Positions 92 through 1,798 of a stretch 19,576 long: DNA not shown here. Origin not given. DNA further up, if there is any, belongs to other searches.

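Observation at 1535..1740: MocR-type regulator has no canonical start codon for its HTH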

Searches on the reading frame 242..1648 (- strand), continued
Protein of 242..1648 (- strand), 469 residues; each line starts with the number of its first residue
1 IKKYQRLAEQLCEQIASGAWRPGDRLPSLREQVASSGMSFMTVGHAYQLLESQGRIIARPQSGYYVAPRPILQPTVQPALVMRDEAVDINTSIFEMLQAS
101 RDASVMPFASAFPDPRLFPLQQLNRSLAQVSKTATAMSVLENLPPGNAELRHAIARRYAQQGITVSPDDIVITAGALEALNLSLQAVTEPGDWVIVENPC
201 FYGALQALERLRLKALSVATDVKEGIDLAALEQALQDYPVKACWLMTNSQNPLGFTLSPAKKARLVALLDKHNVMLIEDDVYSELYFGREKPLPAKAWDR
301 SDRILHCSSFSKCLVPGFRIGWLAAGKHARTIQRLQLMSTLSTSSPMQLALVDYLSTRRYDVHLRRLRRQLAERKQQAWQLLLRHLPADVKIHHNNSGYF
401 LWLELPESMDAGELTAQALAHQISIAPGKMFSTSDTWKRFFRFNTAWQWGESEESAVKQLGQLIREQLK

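Call 43: list_cluster_members(proteins=[window:242-1648:-, window:242-1537:-])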
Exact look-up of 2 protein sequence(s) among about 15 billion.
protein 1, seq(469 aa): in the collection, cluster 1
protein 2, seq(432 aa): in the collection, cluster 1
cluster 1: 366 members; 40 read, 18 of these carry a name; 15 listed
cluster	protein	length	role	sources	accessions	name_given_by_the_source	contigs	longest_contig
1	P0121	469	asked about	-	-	PLP-dependent aminotransferase family protein [Escherichia coli] | aminotransferase-like domain-containing protein n=1 Tax=Escherichia TaxID=561 ... | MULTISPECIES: PLP-dependent aminotransferase family protein [Escherichia]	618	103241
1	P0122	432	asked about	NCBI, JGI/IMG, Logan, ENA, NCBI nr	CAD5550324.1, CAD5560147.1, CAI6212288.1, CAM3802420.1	transcriptional regulator protein YdcR [Escherichia coli] | transcriptional regulator/amino transferase [Escherichia coli KTE161]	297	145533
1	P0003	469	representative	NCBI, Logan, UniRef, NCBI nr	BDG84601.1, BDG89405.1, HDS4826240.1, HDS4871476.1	PLP-dependent aminotransferase family protein [Citrobacter koseri] | aminotransferase-like domain-containing protein n=1 Tax=Citrobacter koseri TaxID=545 ...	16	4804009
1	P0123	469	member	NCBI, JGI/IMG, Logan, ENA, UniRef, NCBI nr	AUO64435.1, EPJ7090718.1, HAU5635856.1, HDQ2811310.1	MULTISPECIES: PLP-dependent aminotransferase family protein [Citrobacter] | DNA-binding transcriptional MocR family regulator | aminotransferase-like domain-containing protein n=1 Tax=Citrobacter TaxID=544 ...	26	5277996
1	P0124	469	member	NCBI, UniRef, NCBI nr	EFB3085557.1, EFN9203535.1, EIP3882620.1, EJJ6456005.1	PLP-dependent aminotransferase family protein [Escherichia coli] | aminotransferase-like domain-containing protein n=4 Tax=Escherichia coli TaxID=562 ...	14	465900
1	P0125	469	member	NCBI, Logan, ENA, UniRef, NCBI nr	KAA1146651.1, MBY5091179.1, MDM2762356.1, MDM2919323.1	PLP-dependent aminotransferase family protein [Citrobacter freundii] | PLP-dependent aminotransferase family protein n=1 Tax=Citrobacter portucalensis ... | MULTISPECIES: PLP-dependent aminotransferase family protein [Citrobacter]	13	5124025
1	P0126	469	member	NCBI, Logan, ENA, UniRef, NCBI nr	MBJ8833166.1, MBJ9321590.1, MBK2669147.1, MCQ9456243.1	aminotransferase-like domain-containing protein [Citrobacter portucalensis] | aminotransferase-like domain-containing protein n=1 Tax=Citrobacter portucalensis ... | PLP-dependent aminotransferase family protein [Citrobacter portucalensis]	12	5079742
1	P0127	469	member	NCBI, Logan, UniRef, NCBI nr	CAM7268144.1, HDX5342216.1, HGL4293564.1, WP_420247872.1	PLP-dependent aminotransferase family protein [Citrobacter sedlakii] | aminotransferase-like domain-containing protein n=1 Tax=Citrobacter sedlakii TaxID=67826 ...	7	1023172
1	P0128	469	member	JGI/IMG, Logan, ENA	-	DNA-binding transcriptional MocR family regulator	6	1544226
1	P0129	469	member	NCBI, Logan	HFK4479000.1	TPA: PLP-dependent aminotransferase family protein [Citrobacter sedlakii]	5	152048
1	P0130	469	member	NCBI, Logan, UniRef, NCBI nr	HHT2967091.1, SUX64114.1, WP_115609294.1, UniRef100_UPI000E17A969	aminotransferase-like domain-containing protein [Citrobacter koseri] | aminotransferase-like domain-containing protein n=1 Tax=Citrobacter koseri TaxID=545 ... | PLP-dependent aminotransferase family protein [Citrobacter koseri]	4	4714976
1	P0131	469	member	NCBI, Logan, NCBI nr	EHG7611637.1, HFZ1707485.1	TPA: PLP-dependent aminotransferase family protein [Citrobacter sedlakii] | PLP-dependent aminotransferase family protein [Citrobacter sedlakii]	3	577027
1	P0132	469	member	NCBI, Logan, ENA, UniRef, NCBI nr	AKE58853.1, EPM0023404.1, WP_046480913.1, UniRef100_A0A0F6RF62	PLP-dependent aminotransferase family protein [Citrobacter farmeri] | GntR family transcriptional regulator n=1 Tax=Citrobacter amalonaticus Y19 TaxID=1261127 ... | PLP-dependent aminotransferase family protein [Citrobacter amalonaticus]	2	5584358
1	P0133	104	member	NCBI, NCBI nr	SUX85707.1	GntR family transcriptional regulator [Citrobacter koseri]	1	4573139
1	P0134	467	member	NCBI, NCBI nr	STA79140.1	GntR family transcriptional regulator [Citrobacter koseri]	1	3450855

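Call 44: find_encoding_contigs(protein=P0121, flank=1500, max_places=10)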
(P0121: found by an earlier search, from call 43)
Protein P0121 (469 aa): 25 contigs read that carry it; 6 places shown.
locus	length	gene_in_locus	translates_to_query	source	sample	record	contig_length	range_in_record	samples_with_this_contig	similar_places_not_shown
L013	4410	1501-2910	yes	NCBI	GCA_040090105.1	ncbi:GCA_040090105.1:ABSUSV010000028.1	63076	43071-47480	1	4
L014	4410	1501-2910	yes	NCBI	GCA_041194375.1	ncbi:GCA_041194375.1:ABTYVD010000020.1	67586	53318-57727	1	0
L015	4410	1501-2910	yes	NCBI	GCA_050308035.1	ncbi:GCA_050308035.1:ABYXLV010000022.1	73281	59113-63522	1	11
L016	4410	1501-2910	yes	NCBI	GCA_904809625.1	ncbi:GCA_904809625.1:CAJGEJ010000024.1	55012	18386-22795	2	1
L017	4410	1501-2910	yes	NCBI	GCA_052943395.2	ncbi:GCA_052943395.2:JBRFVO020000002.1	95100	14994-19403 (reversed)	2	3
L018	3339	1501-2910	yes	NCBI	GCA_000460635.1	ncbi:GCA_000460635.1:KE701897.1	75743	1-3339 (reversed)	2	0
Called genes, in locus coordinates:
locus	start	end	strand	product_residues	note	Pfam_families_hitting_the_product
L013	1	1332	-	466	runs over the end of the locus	PF01654:Cyt_bd_oxida_I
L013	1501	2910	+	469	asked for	PF00392:GntR, PF00155:Aminotran_1_2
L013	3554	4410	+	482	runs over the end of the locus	PF13289:SIR2_2, PF20720:nSTAND3 (weak), PF25199:nSTAND_NTPase5 (weak)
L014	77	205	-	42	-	PF10617:DUF2474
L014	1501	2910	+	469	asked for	PF00392:GntR, PF00155:Aminotran_1_2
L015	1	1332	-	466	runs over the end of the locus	PF01654:Cyt_bd_oxida_I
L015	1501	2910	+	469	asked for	PF00392:GntR, PF00155:Aminotran_1_2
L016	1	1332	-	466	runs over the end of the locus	PF01654:Cyt_bd_oxida_I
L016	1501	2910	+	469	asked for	PF00392:GntR, PF00155:Aminotran_1_2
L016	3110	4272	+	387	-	PF01527:HTH_Tnp_1, PF13276:HTH_21, PF00665:rve, PF13683:rve_3, PF13333:rve_2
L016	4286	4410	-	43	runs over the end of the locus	PF01527:HTH_Tnp_1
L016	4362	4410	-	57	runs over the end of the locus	-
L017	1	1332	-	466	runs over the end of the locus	PF01654:Cyt_bd_oxida_I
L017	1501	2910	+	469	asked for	PF00392:GntR, PF00155:Aminotran_1_2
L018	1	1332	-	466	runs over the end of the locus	PF01654:Cyt_bd_oxida_I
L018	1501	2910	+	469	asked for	PF00392:GntR, PF00155:Aminotran_1_2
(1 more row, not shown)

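Call 46: find_encoding_contigs(protein=P0124, flank=4000, max_places=4)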
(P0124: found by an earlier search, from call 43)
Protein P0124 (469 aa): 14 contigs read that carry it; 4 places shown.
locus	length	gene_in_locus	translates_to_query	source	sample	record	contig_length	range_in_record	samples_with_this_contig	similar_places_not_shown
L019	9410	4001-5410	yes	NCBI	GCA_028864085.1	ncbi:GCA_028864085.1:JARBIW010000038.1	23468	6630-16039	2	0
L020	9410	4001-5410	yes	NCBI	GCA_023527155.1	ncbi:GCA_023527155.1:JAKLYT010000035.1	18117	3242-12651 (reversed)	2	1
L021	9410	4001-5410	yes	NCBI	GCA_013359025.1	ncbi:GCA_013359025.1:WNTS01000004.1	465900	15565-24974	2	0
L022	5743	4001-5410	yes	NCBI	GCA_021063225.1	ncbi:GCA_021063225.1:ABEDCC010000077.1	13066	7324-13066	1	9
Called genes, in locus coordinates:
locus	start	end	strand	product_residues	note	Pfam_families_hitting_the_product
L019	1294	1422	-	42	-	PF10617:DUF2474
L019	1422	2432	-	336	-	PF02322:Cyt_bd_oxida_II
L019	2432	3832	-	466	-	PF01654:Cyt_bd_oxida_I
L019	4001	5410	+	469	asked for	PF00392:GntR, PF00155:Aminotran_1_2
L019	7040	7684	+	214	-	PF13599:Pentapeptide_4 (faint), PF00805:Pentapeptide (faint)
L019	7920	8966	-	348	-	-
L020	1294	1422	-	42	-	PF10617:DUF2474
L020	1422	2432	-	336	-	PF02322:Cyt_bd_oxida_II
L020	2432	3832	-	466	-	PF01654:Cyt_bd_oxida_I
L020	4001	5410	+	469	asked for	PF00392:GntR, PF00155:Aminotran_1_2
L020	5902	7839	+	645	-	PF00931:NB-ARC (weak), PF05729:NACHT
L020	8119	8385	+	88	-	PF03693:ParD_antitoxin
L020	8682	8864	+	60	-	-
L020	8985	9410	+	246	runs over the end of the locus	PF00589:Phage_integrase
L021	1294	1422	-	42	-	PF10617:DUF2474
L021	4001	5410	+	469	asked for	PF00392:GntR, PF00155:Aminotran_1_2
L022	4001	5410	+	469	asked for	PF00392:GntR, PF00155:Aminotran_1_2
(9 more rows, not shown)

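Call 51: search_protein_families(proteins=[window:242-1648:-], library=ncbifam)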
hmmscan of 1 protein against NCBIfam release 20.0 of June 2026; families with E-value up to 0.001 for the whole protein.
seq(469 aa): 78 families (the best 25 are shown)
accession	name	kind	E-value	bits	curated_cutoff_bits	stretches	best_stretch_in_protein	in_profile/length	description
NF052282.1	PLP_TF_PdxR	equivalog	6.5e-78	262.8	320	1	4-446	3-433/448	MocR-like pyridoxine biosynthesis transcription factor PdxR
NF052290.2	MocR_like_YczR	exception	6.8e-70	236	487.4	1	3-461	20-455/458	MocR-like transcription factor YczR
NF052286.1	ecto_TF_EhuR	exception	4.5e-58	196.9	480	1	3-437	12-420/458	MocR-like ectoine utilization transcription factor EhuR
NF052281.1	rhizopine_MocR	equivalog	1.5e-51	175.5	650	1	4-428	20-443/479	rhizopine catabolism transcriptional regulator MocR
TIGR04461.1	endura_MppQ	equivalog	5.6e-44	150.8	540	1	99-435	8-353/392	enduracididine biosynthesis enzyme MppQ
NF041364.1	GntC_guanitoxin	equivalog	1.7e-43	148.9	415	1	121-446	14-340/356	guanitoxin biosynthesis PLP-dependent (S)-gamma-hydroxy-L-arginine cyclodehydratase GntC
NF052285.1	GABA_TF_GabR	exception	1.4e-35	123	600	1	4-426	1-412/456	MocR-like transcriptional regulator GabR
NF012025.0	PRK15481.1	equivalog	1.4e-35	122.8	573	1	9-433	13-400/432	MocR-like B6 salvage transcription factor PtsJ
NF004770.0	PRK06108.1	subfamily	9.3e-35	120.2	422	1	146-447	74-376/396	pyridoxal phosphate-dependent aminotransferase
NF005732.0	PRK07550.1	equivalog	1.8e-29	103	366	1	105-444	34-368/389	aminotransferase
TIGR01265.1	tyr_nico_aTase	subfamily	1.8e-26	93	292.45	1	145-341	73-270/403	tyrosine/nicotianamine family aminotransferase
NF005305.0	PRK06836.1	equivalog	2.2e-26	93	376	1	115-433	44-365/396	pyridoxal phosphate-dependent aminotransferase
NF005744.0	PRK07568.1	subfamily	2.7e-26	92.3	389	1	145-406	66-327/398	pyridoxal phosphate-dependent aminotransferase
NF005855.0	PRK07777.1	equivalog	1.2e-25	90.7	553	1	130-462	49-386/391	pyridoxal phosphate-dependent aminotransferase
NF006514.0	PRK08960.1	equivalog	5e-25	88.1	554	1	146-448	70-370/388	pyridoxal phosphate-dependent aminotransferase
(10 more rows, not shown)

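Call 52: profile_search(protein=window:242-1648:-)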
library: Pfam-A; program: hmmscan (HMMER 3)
A. the first sequence (469 residues): domains with independent E <= 10: 4; with E <= 0.001: 2
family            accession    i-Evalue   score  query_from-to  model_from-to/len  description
Aminotran_1_2     PF00155.27      2e-33   116.5     138-445        33-346/361  Aminotransferase class I and II
GntR              PF00392.27    1.5e-12    47.5       3-66          1-64/64  Bacterial regulatory proteins, gntR family
Cys_Met_Meta_PP   PF01053.26      0.017    14.1     172-280        72-174/381  Cys/Met metabolism PLP-dependent enzyme
Asp_aminotransf   PF12897.13      0.017    14.4     191-283       124-217/421  Aspartate amino-transferase

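Call 61: search_solved_structures(query=window:242-1648:-, max_evalue=1e-10, show_alignments=1)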
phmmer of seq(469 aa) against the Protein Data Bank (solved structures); distinct sequences matched with E-value up to 1e-10: 58.
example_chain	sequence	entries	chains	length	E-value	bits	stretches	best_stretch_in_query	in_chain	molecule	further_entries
1wst_A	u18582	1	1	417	9.5e-43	149.9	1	92-469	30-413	multiple substrate aminotransferase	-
1x0m_A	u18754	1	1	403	2.8e-42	148.4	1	92-469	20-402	Aminotransferase II Homologue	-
2egy_A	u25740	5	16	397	3.5e-42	148.1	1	92-465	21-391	Alpha-aminodipate aminotransferase | 2-aminoadipate transaminase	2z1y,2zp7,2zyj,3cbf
3aov_A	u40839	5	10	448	3.9e-42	147.9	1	92-469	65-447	Putative uncharacterized protein PH0207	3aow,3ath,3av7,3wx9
2zc0_A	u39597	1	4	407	4.8e-37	131.2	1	102-467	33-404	Alanine glyoxylate transaminase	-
8tn2_A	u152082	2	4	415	1.9e-35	125.9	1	99-436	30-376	PLP-dependent aminotransferase MppQ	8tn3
1vp4_A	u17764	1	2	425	1e-32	116.9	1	92-465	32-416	aminotransferase, putative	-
1v2d_A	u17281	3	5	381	8.5e-27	97.4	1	144-465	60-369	Glutamine Aminotransferase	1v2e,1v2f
4n0b_A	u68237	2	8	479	3.1e-22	82.3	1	4-431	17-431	HTH-type transcriptional regulatory protein GabR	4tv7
4mgr_A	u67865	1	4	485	3.2e-22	82.3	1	4-431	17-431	HTH-type transcriptional regulatory protein GabR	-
3ue8_A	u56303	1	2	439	8.3e-21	77.6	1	168-468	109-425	Kynurenine/alpha-aminoadipate aminotransferase, mitochondrial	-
2qlr_A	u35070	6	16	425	9.6e-21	77.4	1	168-468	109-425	Kynurenine/alpha-aminoadipate aminotransferase mitochondrial | Kynurenine/alpha-aminoadipate aminotransferase, mitochondrial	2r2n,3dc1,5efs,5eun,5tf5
2xh1_A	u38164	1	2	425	9.6e-21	77.4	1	168-468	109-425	KYNURENINE/ALPHA-AMINOADIPATE AMINOTRANSFERASE, MITOCHONDRIAL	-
2vgz_A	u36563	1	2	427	9.7e-21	77.4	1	168-468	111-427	KYNURENINE/ALPHA-AMINOADIPATE AMINOTRANSFERASE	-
6d0a_A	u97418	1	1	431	1e-20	77.4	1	168-468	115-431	Kynurenine/alpha-aminoadipate aminotransferase, mitochondrial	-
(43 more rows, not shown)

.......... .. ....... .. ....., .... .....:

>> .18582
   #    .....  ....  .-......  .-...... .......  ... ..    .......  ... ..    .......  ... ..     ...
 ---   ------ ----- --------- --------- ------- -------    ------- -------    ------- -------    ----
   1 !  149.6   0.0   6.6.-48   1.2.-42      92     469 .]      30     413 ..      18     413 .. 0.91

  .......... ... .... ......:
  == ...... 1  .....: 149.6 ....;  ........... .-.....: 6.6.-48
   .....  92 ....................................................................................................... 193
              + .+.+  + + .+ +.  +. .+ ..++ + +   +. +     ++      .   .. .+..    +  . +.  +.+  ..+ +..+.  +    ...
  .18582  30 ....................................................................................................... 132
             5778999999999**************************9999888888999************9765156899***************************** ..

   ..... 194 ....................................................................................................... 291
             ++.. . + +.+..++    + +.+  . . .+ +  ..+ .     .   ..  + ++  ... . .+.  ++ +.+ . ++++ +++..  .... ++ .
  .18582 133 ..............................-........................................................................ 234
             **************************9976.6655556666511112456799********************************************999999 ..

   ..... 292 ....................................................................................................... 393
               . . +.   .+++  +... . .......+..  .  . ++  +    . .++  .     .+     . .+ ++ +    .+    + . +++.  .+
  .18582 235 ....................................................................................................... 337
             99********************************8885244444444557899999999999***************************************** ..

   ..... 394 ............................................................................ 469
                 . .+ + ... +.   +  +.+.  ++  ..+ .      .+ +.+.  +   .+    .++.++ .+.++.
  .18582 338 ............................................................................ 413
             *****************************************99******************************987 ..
